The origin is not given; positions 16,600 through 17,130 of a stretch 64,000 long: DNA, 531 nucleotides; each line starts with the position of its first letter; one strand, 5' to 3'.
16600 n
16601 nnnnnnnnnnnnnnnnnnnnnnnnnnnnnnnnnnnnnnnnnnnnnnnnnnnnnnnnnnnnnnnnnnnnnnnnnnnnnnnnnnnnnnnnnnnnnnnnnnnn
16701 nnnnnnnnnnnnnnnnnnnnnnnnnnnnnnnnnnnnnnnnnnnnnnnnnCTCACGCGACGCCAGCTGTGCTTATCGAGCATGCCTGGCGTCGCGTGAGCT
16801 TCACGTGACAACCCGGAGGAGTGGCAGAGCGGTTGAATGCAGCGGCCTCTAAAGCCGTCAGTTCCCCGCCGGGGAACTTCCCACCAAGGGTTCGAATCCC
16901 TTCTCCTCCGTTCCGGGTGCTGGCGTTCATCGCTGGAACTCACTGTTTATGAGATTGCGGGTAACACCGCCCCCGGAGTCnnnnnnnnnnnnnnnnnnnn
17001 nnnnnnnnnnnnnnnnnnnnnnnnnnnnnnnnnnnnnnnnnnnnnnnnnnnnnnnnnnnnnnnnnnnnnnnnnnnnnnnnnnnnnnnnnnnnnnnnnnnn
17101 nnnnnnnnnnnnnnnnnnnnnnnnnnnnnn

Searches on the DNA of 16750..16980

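Call 61: search_rna_families(source=window, start=16750, end=16980, threshold=evalue, max_evalue=1, show_alignments=2)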
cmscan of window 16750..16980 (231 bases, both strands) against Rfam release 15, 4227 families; matches with E-value up to 1: 4.
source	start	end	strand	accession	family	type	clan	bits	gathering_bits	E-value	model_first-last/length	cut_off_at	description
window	16815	16910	+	RF00005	tRNA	Gene; tRNA;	CL00001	58.1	29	2.1e-12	1-71/71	no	tRNA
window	16849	16910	-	RF04351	Plastid-psbl-rps4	Cis-reg;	-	21.8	68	0.018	1-53/53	no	Plastid-psbl-rps4 3UTR RNA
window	16750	16803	-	RF03934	mir-m107-1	Gene; miRNA;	-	17.6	83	0.77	1-59/65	3'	mir-m107-1 microRNA precursor family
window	16751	16797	+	RF04159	MIR1437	Gene; miRNA;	-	17.3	168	0.98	1-192/192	no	MIR1437 microRNA precursor family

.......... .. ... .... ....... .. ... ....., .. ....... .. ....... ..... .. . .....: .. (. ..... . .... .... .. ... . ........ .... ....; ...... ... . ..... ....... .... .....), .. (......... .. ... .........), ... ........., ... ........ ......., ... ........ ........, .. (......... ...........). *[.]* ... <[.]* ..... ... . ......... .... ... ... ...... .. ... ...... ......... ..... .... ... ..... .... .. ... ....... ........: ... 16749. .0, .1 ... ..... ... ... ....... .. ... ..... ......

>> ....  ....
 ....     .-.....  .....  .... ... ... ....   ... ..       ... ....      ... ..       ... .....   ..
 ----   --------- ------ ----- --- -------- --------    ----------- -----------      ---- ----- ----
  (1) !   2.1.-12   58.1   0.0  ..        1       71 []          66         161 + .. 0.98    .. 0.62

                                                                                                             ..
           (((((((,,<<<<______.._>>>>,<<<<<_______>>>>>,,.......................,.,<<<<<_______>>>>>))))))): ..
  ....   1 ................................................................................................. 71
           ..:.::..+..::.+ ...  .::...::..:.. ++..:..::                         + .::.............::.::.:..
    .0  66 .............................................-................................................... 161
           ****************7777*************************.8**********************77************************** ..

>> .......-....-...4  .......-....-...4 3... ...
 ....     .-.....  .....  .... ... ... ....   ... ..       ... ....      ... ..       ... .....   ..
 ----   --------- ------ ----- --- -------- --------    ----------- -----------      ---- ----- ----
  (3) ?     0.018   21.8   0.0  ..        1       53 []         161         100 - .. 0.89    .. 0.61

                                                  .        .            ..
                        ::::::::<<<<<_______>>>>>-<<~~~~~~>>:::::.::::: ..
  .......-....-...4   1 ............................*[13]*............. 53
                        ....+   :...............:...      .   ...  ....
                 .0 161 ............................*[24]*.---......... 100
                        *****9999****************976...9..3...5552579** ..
